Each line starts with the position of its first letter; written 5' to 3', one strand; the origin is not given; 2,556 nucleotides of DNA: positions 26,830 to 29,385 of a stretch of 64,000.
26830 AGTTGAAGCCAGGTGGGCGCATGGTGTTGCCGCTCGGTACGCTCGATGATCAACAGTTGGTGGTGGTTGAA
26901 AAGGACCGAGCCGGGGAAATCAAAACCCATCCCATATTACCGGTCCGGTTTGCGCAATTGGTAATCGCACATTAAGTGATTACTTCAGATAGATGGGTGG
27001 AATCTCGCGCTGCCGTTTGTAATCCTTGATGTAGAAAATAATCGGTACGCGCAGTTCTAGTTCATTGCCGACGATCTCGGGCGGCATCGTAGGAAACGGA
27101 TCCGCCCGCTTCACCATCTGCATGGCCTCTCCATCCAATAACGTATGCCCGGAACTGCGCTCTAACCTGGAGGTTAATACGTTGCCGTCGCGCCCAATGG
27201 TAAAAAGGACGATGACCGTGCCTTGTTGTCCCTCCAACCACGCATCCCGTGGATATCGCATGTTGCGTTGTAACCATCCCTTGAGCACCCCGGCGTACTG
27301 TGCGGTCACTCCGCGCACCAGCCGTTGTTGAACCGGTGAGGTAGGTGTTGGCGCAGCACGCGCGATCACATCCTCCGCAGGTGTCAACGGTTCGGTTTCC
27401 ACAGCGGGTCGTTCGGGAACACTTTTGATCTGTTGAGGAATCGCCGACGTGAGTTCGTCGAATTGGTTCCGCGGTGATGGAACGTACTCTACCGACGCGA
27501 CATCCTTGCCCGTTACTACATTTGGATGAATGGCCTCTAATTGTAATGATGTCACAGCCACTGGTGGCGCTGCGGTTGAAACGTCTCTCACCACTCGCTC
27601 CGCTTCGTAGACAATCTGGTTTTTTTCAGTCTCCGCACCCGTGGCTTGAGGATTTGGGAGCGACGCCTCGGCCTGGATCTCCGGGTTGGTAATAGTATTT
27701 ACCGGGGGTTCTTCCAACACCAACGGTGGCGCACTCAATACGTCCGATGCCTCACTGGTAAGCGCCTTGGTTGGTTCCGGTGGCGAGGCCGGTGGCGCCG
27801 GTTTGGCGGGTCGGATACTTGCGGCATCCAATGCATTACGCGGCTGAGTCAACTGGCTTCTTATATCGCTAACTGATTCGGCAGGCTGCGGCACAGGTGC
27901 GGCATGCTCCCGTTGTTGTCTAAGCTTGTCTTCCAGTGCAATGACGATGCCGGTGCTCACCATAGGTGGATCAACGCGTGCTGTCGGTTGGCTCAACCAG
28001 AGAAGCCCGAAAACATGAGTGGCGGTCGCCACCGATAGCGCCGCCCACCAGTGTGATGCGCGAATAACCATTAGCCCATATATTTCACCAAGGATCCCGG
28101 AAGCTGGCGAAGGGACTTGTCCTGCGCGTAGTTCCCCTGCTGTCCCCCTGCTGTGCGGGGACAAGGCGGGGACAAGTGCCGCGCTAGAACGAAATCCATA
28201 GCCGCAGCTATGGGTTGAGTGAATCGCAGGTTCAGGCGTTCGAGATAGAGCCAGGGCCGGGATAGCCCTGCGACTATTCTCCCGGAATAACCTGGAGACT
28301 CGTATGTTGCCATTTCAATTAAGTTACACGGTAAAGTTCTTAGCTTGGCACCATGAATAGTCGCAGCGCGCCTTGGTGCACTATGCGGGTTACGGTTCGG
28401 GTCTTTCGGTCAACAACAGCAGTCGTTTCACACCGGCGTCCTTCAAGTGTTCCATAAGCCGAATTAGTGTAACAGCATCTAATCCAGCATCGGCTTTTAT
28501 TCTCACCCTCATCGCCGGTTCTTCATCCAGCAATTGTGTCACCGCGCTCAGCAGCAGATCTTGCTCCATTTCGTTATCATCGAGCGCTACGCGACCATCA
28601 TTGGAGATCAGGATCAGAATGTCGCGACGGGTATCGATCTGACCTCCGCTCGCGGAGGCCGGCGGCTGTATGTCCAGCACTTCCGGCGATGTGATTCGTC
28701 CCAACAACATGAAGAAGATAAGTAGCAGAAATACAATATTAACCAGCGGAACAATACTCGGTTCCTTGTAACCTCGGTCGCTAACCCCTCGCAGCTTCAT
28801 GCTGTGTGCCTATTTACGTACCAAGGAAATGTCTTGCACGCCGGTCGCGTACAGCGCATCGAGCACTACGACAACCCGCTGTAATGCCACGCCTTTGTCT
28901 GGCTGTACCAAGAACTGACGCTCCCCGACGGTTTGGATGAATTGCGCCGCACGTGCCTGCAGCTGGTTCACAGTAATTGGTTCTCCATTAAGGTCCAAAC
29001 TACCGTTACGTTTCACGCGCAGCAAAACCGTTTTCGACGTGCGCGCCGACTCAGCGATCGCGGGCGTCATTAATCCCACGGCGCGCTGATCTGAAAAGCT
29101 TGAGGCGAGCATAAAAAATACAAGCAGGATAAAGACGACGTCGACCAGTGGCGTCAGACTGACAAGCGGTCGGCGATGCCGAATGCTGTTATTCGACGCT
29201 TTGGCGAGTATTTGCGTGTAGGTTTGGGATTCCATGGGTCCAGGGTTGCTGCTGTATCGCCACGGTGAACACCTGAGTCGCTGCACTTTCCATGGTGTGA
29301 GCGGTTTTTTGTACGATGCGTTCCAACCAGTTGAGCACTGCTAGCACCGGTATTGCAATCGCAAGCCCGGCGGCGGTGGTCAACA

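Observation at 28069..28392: MITE copy B sits exactly in a reconstructed TAATG stop/start overlap between exbD and tonB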

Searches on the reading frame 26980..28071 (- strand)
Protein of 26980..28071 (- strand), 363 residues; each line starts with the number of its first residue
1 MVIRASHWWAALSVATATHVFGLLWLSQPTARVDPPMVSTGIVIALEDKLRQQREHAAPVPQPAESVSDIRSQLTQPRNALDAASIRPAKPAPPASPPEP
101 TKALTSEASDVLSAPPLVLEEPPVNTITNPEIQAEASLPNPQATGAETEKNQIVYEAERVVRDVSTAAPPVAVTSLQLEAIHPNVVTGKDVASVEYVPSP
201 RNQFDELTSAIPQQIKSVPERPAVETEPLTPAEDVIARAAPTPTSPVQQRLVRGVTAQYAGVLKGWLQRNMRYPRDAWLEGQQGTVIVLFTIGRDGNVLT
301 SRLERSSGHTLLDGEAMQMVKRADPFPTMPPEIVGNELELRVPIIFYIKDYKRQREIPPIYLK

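Call 10: search_protein_families(library=pfam, proteins=[window:26980-28071:-], max_evalue=0.01)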
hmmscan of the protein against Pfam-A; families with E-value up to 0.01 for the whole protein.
window:26980-28071:- (363 aa): 2 families
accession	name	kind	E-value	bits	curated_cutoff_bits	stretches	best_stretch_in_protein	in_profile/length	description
PF03544.19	TonB_C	-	7.5e-16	58.8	24.6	1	270-347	2-78/79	Gram-negative bacterial TonB protein C-terminal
PF13103.11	TonB_2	-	5.5e-11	42.9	22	1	257-337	2-80/85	TonB C terminal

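Call 29: find_homologous_proteins(query=window:26980-28071:-, max_evalue=1e-30)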
Query window:26980-28071:- (363 aa): 9 proteins with E <= 1e-30 among 8000 candidates.
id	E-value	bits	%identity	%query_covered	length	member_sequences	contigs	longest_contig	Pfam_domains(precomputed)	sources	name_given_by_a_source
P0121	1.8e-207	707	89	100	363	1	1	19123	PF03544.20,PF13103.12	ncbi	-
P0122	2.0e-204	697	100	90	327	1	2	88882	PF03544.20,PF13103.12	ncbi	-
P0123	6.3e-191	653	82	100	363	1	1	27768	PF03544.20,PF13103.12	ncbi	-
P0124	9.1e-181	619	79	100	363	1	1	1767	PF03544.20,PF13103.12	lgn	-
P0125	1.3e-180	619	78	100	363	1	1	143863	PF03544.20,PF13103.12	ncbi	-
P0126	1.6e-166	572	77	96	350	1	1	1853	PF03544.20,PF13103.12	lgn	-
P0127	3.7e-149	515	67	100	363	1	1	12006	PF03544.20,PF13103.12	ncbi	-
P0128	1.9e-77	279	47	69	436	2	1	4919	PF03544.20,PF13103.12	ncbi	-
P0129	5.1e-75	271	40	100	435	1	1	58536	PF03544.20,PF13103.12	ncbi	-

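Call 31: find_encoding_contigs(protein=P0121, flank=5000, max_places=3)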
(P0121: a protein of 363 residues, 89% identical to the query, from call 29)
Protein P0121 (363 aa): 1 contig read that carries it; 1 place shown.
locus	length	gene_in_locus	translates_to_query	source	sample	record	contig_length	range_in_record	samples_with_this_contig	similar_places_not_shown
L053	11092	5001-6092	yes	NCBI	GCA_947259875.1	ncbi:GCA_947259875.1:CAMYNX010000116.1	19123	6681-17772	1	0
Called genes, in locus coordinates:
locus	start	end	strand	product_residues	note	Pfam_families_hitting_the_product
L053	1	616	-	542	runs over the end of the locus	PF03092:BT1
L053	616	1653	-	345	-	PF00817:IMS, PF21999:IMS_HHH_1 (faint), PF11798:IMS_HHH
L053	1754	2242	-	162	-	PF10517:DM13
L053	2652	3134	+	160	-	-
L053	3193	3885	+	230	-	PF01618:MotA_ExbB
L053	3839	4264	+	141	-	PF02472:ExbD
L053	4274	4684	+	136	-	PF02472:ExbD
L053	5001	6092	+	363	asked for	PF13103:TonB_2, PF03544:TonB_C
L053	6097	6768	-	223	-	PF01135:PCMT, PF00398:RrnaAD (weak)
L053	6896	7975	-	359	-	-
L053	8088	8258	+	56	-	-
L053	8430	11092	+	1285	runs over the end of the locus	PF12447:DUF3683, PF01565:FAD_binding_4, PF02913:FAD-oxidase_C, PF13183:Fer4_8 (weak), PF02754:CCG (faint), PF11880:DUF3400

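Call 32: find_encoding_contigs(protein=P0126, flank=5000, max_places=3)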
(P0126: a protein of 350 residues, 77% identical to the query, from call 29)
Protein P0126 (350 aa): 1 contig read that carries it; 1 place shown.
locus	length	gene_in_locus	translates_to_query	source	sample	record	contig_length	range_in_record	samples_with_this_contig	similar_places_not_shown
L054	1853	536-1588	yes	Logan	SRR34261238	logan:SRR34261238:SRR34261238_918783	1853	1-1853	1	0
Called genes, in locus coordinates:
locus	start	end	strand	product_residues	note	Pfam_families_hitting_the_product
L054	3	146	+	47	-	?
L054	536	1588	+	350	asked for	PF13103:TonB_2, PF03544:TonB_C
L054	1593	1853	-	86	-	?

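Call 33: find_encoding_contigs(protein=P0123, flank=5000, max_places=3)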
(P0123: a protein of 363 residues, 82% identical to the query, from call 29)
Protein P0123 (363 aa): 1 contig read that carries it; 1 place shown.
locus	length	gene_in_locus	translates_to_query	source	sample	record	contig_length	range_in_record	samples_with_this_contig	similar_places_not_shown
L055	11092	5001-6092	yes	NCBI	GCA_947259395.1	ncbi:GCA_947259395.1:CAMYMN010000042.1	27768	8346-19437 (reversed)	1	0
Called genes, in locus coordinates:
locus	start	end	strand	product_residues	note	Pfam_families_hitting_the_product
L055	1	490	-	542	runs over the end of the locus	PF03092:BT1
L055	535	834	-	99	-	-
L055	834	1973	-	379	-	PF00817:IMS, PF11798:IMS_HHH, PF21999:IMS_HHH_1 (weak), PF11799:IMS_C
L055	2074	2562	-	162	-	PF10517:DM13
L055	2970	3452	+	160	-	-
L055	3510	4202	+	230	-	PF01618:MotA_ExbB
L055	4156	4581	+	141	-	PF02472:ExbD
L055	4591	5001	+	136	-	PF02472:ExbD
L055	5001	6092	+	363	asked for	PF13103:TonB_2, PF03544:TonB_C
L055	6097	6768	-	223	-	PF01135:PCMT, PF00398:RrnaAD (weak), PF13489:Methyltransf_23 (faint)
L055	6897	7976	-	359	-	-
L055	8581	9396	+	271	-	PF02557:VanY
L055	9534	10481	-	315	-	PF00005:ABC_tran, PF08352:oligo_HPY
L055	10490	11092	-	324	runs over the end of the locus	PF00005:ABC_tran, PF13304:AAA_21 (faint), PF08352:oligo_HPY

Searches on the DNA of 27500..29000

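Call 9: search_rna_families(source=window, start=27500, end=29000, threshold=evalue, max_evalue=1)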
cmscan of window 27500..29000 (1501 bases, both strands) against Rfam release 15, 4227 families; matches with E-value up to 1: 0.
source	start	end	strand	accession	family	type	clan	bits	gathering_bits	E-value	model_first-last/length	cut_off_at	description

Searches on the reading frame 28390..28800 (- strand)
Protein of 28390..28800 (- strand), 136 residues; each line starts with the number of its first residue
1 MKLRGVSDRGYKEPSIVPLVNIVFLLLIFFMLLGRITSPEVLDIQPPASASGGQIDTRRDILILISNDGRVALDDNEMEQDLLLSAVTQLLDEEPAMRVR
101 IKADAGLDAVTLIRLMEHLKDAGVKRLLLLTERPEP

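Call 10: search_protein_families(library=pfam, proteins=[window:28390-28800:-], max_evalue=0.01)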
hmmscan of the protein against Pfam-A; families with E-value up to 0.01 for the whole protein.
window:28390-28800:- (136 aa): 1 family
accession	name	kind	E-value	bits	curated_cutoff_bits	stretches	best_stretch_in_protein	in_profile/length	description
PF02472.21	ExbD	-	1.1e-21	77.7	25.4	1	10-132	4-126/128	Biopolymer transport protein ExbD/TolR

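Call 11: find_encoding_contigs(protein=window:28390-28800:-, flank=6000, max_places=10)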
Protein window:28390-28800:- (136 aa): 1 contig read that carries it; 1 place shown.
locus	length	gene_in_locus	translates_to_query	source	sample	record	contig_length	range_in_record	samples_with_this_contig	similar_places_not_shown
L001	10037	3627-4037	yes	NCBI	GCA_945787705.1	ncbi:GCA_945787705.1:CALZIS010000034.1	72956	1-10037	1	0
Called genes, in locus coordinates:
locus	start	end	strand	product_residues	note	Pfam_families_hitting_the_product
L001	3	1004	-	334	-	?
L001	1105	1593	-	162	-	PF10517:DM13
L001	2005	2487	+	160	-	-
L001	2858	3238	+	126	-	PF01618:MotA_ExbB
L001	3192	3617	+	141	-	PF02472:ExbD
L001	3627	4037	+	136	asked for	PF02472:ExbD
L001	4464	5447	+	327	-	PF13103:TonB_2, PF03544:TonB_C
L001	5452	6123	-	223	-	PF01135:PCMT, PF00398:RrnaAD (faint)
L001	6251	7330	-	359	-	-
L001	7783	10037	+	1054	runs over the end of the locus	PF12447:DUF3683, PF01565:FAD_binding_4, PF02913:FAD-oxidase_C, PF13183:Fer4_8 (weak)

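Call 12: find_homologous_proteins(query=window:28390-28800:-, max_evalue=1e-10)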
Query window:28390-28800:- (136 aa): 128 proteins with E <= 1e-10 among 231 candidates; the best 120 are listed.
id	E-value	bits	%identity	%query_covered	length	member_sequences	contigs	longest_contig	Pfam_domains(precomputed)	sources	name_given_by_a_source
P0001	1.8e-68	246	90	100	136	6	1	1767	PF02472.22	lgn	-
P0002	1.1e-67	244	88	100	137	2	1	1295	PF02472.22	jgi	jgi:biopolymer transport protein ExbD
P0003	1.7e-67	243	88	99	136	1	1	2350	PF02472.22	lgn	-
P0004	2.9e-67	243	88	100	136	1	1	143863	PF02472.22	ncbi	-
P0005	1.0e-66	241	87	99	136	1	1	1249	PF02472.22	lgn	-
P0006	2.2e-64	233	83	99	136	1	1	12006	PF02472.22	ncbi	-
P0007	1.2e-54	202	73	99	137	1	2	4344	PF02472.22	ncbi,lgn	-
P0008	9.0e-54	199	73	99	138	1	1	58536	PF02472.22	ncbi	-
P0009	7.0e-51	190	70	98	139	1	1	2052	PF02472.22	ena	-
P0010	7.9e-47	177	66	98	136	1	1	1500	PF02472.22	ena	-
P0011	1.8e-42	162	59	99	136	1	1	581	PF02472.22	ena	-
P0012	2.5e-38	149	59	99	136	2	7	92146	PF02472.22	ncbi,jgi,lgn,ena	jgi:biopolymer transport protein ExbD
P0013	3.5e-36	142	57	99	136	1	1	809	PF02472.22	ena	-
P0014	1.5e-35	140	53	99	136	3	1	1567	PF02472.22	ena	-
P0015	3.9e-35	139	53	99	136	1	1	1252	PF02472.22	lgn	-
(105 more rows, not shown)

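Call 13: find_encoding_contigs(protein=P0004, flank=4000, max_places=3)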
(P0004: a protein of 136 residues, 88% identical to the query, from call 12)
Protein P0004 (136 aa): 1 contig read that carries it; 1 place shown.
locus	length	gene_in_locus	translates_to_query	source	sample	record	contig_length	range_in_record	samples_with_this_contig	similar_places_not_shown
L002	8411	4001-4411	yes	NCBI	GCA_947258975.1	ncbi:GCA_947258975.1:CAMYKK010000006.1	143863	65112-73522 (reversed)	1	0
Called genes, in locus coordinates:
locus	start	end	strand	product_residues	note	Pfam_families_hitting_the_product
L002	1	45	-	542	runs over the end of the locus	PF03092:BT1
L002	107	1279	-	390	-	PF00817:IMS, PF11798:IMS_HHH, PF21999:IMS_HHH_1 (weak), PF11799:IMS_C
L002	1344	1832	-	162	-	PF10517:DM13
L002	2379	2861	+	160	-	-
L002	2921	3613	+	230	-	PF01618:MotA_ExbB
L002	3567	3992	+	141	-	PF02472:ExbD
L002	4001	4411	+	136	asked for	PF02472:ExbD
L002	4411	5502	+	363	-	PF13103:TonB_2, PF03544:TonB_C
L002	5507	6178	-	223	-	PF01135:PCMT, PF00398:RrnaAD (weak), PF13649:Methyltransf_25 (weak)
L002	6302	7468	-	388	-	-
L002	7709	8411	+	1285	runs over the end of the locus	PF12447:DUF3683, PF01565:FAD_binding_4, PF02913:FAD-oxidase_C, PF13183:Fer4_8 (weak), PF02754:CCG (faint), PF11880:DUF3400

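Call 14: find_encoding_contigs(protein=P0006, flank=4000, max_places=3)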
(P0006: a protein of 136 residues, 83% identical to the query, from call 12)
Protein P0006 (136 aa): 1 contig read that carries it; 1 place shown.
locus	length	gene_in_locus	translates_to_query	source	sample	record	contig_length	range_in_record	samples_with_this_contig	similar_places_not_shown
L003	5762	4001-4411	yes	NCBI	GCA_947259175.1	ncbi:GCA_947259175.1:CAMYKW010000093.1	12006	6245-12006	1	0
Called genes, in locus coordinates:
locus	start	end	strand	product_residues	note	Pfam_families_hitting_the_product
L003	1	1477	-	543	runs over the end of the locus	PF03092:BT1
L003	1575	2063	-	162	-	PF10517:DM13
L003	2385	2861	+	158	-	-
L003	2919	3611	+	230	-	PF01618:MotA_ExbB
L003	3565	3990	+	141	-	PF02472:ExbD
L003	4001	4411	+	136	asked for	PF02472:ExbD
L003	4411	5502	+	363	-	PF13103:TonB_2, PF03544:TonB_C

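Call 15: find_encoding_contigs(protein=P0008, flank=4000, max_places=3)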
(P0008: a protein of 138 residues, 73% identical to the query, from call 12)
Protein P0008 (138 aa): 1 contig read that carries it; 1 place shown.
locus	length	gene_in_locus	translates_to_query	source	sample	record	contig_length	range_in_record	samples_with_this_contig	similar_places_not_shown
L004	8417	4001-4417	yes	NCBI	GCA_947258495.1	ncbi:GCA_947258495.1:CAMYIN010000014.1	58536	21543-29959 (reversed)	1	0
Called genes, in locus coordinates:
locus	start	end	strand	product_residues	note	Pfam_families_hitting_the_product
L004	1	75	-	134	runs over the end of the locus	-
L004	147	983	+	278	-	PF04016:DUF364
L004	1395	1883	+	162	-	-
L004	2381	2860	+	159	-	-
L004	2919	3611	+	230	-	PF01618:MotA_ExbB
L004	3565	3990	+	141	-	PF02472:ExbD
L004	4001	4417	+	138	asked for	PF02472:ExbD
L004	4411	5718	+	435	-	PF13103:TonB_2, PF03544:TonB_C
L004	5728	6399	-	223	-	PF01135:PCMT, PF00398:RrnaAD (faint)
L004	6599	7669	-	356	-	-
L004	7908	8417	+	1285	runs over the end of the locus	PF12447:DUF3683, PF01565:FAD_binding_4, PF02913:FAD-oxidase_C, PF13183:Fer4_8 (weak), PF02754:CCG (faint), PF11880:DUF3400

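Call 16: find_encoding_contigs(protein=P0003, flank=4000, max_places=3)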
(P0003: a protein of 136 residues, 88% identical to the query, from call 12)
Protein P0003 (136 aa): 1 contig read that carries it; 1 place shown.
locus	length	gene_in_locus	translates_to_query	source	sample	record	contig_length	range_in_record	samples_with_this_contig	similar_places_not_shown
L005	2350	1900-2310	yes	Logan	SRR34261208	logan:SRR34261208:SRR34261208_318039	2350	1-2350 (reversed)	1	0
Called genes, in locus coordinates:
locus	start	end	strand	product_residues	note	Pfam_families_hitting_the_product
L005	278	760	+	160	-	-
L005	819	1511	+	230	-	PF01618:MotA_ExbB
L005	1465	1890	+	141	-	PF02472:ExbD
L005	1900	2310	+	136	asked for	PF02472:ExbD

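Call 18: find_encoding_contigs(protein=P0001, flank=4000, max_places=4)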
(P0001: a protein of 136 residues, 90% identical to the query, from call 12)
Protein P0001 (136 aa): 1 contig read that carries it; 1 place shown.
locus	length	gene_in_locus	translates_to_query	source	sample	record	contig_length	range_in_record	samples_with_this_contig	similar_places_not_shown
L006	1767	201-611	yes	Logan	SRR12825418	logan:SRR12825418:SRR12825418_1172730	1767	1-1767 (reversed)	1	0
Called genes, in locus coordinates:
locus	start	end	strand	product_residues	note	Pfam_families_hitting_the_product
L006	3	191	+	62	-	?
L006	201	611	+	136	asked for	PF02472:ExbD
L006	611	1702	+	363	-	PF13103:TonB_2, PF03544:TonB_C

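Call 19: find_encoding_contigs(protein=P0002, flank=4000, max_places=4)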
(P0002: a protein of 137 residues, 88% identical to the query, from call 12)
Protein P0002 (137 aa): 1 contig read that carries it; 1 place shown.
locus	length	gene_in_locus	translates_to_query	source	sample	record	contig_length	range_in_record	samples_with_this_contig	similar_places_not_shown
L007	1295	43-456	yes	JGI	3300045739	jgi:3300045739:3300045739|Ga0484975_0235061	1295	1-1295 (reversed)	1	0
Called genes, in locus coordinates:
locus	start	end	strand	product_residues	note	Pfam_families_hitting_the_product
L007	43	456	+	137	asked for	PF02472:ExbD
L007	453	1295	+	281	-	?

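Call 20: find_encoding_contigs(protein=P0005, flank=4000, max_places=4)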
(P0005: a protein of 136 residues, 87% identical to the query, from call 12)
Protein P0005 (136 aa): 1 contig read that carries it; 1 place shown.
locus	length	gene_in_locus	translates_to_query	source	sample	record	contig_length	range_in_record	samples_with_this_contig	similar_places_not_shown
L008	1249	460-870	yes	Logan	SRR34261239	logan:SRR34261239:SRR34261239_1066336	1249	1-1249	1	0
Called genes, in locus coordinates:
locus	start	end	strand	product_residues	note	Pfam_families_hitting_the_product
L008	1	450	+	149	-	?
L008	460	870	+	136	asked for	PF02472:ExbD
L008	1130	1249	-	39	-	?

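Call 21: find_encoding_contigs(protein=P0007, flank=4000, max_places=4)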
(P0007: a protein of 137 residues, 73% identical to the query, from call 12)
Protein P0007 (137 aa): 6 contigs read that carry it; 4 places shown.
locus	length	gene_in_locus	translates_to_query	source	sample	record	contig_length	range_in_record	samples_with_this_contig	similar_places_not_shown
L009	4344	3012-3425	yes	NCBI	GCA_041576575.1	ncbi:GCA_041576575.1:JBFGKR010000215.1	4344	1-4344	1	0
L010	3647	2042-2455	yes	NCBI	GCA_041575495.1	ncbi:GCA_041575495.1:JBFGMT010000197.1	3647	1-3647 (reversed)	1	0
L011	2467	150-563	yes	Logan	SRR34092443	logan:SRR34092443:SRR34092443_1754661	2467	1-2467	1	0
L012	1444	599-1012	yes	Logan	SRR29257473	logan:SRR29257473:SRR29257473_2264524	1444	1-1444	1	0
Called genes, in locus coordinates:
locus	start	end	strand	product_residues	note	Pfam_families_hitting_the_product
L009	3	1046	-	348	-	?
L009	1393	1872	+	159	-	-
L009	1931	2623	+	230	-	PF01618:MotA_ExbB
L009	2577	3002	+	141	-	PF02472:ExbD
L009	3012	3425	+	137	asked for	PF02472:ExbD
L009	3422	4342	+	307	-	?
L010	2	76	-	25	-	?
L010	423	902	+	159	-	-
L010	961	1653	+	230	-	PF01618:MotA_ExbB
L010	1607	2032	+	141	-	PF02472:ExbD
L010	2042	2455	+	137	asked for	PF02472:ExbD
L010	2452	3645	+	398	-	?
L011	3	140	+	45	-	?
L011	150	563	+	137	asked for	PF02472:ExbD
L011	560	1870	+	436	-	PF13103:TonB_2, PF03544:TonB_C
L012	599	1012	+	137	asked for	PF02472:ExbD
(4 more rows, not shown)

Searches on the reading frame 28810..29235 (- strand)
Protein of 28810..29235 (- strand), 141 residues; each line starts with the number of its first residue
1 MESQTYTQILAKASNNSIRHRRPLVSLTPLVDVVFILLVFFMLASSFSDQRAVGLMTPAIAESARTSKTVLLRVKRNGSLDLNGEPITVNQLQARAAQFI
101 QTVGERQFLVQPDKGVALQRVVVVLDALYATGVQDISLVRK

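Call 10: search_protein_families(library=pfam, proteins=[window:28810-29235:-], max_evalue=0.01)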
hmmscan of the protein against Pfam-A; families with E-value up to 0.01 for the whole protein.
window:28810-29235:- (141 aa): 1 family
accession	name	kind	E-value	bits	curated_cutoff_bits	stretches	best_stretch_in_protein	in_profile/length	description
PF02472.21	ExbD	-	5.6e-23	81.8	25.4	1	23-139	6-124/128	Biopolymer transport protein ExbD/TolR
